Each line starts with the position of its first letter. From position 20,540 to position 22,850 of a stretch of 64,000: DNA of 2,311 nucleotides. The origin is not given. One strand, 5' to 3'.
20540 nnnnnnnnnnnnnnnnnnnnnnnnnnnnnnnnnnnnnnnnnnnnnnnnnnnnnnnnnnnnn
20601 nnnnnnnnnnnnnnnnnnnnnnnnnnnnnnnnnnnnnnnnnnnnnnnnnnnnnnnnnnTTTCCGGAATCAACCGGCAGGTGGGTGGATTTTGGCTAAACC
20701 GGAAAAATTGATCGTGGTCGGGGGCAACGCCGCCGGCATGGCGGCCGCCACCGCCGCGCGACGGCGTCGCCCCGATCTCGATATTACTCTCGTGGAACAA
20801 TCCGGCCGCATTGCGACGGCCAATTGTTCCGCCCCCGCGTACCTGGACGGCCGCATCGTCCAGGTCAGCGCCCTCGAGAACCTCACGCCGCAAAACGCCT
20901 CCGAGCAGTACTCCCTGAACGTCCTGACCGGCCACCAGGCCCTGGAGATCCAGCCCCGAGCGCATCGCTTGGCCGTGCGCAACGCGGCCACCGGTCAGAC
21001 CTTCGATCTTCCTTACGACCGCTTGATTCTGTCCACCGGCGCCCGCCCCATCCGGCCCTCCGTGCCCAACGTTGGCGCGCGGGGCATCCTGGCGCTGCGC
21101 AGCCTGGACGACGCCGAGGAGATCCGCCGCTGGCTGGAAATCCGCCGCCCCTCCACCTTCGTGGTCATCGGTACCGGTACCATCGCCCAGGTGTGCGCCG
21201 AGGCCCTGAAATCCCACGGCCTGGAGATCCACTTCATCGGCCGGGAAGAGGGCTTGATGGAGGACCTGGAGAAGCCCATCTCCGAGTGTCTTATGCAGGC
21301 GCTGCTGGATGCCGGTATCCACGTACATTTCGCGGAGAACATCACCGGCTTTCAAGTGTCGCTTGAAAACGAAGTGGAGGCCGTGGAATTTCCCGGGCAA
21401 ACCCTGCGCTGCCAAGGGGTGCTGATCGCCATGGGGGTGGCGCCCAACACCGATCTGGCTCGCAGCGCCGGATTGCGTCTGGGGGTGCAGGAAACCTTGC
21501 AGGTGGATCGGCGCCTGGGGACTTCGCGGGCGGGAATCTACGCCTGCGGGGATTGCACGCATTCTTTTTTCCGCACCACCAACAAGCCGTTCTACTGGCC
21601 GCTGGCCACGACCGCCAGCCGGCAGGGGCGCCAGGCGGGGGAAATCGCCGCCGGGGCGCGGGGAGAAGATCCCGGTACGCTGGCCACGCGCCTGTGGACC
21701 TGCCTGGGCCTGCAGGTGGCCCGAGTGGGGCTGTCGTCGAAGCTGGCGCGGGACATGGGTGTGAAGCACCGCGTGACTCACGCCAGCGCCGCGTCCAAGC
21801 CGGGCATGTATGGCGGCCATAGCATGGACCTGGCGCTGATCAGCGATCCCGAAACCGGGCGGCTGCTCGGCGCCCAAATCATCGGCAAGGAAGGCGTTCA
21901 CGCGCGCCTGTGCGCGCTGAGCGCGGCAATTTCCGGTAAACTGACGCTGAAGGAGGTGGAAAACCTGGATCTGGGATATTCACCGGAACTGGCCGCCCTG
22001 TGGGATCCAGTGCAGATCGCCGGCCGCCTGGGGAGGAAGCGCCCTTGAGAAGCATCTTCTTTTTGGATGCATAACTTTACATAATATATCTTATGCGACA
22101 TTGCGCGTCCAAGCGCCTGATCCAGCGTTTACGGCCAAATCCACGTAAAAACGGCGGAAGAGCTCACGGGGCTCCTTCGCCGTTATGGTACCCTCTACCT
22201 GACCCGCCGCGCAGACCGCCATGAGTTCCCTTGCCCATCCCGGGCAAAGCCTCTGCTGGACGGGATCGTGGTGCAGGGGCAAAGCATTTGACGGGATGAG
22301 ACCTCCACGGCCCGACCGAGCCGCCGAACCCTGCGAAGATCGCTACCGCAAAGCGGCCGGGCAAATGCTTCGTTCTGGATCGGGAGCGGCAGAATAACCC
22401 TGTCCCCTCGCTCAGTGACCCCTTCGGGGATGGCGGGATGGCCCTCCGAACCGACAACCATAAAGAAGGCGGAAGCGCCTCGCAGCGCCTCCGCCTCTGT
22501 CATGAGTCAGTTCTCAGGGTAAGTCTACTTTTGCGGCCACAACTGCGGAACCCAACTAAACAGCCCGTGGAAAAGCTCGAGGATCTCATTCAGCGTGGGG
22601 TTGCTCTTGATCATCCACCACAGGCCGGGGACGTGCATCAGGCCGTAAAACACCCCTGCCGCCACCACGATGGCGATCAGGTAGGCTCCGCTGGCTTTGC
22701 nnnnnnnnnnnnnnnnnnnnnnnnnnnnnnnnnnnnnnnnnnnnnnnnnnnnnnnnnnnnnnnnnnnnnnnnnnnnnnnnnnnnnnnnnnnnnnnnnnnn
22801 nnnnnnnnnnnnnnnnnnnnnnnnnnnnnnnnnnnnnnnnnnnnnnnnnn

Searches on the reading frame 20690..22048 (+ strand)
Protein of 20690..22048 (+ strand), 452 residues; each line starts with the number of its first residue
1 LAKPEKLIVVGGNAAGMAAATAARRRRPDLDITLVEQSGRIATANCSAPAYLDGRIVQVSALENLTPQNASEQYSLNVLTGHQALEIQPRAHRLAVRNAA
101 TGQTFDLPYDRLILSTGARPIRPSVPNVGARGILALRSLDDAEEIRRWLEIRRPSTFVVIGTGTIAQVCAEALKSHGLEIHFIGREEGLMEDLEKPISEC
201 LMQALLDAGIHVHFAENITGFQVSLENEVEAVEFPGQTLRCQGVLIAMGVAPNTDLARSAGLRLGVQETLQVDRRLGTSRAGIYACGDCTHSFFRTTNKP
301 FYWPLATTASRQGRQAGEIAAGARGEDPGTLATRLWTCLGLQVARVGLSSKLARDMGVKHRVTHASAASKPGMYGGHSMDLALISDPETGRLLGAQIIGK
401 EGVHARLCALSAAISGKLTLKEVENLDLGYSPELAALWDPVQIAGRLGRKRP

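Call 8: search_protein_families(library=pfam, proteins=[window:20690-22048:+], max_evalue=0.01)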
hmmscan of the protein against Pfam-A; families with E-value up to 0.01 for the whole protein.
window:20690-22048:+ (452 aa): 9 families
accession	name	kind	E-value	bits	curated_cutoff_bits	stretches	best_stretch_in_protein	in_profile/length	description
PF07992.20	Pyr_redox_2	-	4.3e-51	174.5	26.1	1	6-313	2-291/291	Pyridine nucleotide-disulphide oxidoreductase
PF00070.33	Pyr_redox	-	8.2e-13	49.1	22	1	157-234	2-79/82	Pyridine nucleotide-disulphide oxidoreductase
PF02852.28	Pyr_redox_dim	-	4.4e-10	40.2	25.3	1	341-435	9-103/110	Pyridine nucleotide-disulphide oxidoreductase, dimerisation domain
PF13450.12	NAD_binding_8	-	2e-06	28.4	21.9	1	9-42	1-32/68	NAD(P)-binding Rossmann-like domain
PF03486.20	HI0933_like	-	8.6e-06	25.8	50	0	6-41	2-35/244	HI0933-like protein Rossmann domain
PF00890.30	FAD_binding_2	-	0.00011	22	20.4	0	7-45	2-40/414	FAD binding domain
PF13738.12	Pyr_redox_3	-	0.00081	19.2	30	0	5-120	165-269/305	Pyridine nucleotide-disulphide oxidoreductase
PF12831.13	FAD_oxidored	-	0.003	17.4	27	0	7-40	2-33/416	FAD dependent oxidoreductase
PF01266.30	DAO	-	0.0042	17.1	27.9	0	7-42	2-35/353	FAD dependent oxidoreductase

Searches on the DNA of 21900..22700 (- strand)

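Call 4: search_rna_families(source=window, start=21900, end=22700, threshold=evalue, max_evalue=10, show_alignments=3)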
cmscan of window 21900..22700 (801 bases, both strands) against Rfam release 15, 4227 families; matches with E-value up to 10: 4.
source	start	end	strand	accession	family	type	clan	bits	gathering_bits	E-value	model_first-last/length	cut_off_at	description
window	22447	22514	-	RF03560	mir-3926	Gene; miRNA;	-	18.1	82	2.3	1-63/63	no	mir-3926 microRNA precursor family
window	22391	22502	+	RF02354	BjrC80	Gene; sRNA;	-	17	80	0.85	1-162/162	no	Bradyrhizobiaceae sRNA BjrC80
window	22611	22670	-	RF00523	Prion_pknot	Cis-reg;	-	15.1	39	5.7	1-40/40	no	Prion pseudoknot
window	21923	22068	+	RF02204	WT1-AS_2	Gene; lncRNA;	-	14.4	45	3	1-137/137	no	WT1 antisense RNA conserved region 2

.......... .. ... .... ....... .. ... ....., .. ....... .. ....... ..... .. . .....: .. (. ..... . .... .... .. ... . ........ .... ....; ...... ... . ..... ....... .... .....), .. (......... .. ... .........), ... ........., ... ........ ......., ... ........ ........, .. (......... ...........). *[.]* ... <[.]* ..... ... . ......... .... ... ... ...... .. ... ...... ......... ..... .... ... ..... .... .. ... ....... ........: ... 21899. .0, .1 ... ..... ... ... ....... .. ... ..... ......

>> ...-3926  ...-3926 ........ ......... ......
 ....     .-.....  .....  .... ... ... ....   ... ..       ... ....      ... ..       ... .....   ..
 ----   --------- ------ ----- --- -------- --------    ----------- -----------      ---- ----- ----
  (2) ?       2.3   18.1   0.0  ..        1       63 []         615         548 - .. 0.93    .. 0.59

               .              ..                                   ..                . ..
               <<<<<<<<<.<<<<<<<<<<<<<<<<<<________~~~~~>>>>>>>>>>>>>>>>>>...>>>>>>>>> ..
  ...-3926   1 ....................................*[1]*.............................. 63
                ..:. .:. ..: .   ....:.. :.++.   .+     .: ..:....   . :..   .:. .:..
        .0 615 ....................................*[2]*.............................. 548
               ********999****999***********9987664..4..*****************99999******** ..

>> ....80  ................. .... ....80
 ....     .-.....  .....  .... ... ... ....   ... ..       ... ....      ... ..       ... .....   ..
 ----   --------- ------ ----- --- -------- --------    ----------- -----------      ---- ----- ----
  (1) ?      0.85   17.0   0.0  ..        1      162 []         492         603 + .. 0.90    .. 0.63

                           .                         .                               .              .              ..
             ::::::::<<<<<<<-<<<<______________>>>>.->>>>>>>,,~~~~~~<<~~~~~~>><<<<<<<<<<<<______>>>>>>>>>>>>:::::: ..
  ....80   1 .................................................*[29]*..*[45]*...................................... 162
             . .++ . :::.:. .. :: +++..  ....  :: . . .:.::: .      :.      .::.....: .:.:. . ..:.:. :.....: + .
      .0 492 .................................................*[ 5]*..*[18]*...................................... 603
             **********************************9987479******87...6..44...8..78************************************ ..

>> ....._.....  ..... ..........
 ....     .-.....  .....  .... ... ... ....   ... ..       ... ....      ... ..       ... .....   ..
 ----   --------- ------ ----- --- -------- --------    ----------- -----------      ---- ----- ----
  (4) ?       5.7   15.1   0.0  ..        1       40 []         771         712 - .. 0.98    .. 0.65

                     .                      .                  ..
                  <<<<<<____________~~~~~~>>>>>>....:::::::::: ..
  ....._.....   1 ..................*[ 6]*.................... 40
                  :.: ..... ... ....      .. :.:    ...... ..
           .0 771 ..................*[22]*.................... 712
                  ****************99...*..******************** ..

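Call 51: search_dna_similar(query=window:22105-22524:-, collection=phages, mode=distant, max_evalue=0.01, max_rows=10)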
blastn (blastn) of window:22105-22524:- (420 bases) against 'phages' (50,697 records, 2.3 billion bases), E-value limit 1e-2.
No match.

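Call 52: search_dna_similar(query=window:22105-22524:-, collection=plasmids, mode=distant, max_evalue=0.01, max_rows=10)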
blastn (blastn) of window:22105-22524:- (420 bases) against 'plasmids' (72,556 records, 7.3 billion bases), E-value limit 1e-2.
No match.

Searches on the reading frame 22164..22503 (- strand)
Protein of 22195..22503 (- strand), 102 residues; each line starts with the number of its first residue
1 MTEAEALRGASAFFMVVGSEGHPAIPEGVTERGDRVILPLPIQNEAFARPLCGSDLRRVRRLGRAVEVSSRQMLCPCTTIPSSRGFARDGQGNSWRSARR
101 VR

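Call 8: search_protein_families(library=pfam, proteins=[window:22195-22503:-, window:22164-22457:-], max_evalue=0.01)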
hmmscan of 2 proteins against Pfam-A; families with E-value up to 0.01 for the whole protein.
window:22195-22503:- (102 aa): 0 families

window:22164-22457:- (97 aa): 0 families

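Call 82: search_protein_representatives(protein=window:22195-22503:-)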
Query: 102 residues. Proteins with E-value up to 0.001 (for the whole library): 3; up to 1e-10: 0; up to 1e-30: 0. The best 3 are listed.
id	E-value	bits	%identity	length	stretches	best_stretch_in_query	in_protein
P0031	2.2e-04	37.6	47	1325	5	8-35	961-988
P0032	2.3e-04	37.5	45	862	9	9-35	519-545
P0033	5.3e-04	36.3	33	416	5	1-36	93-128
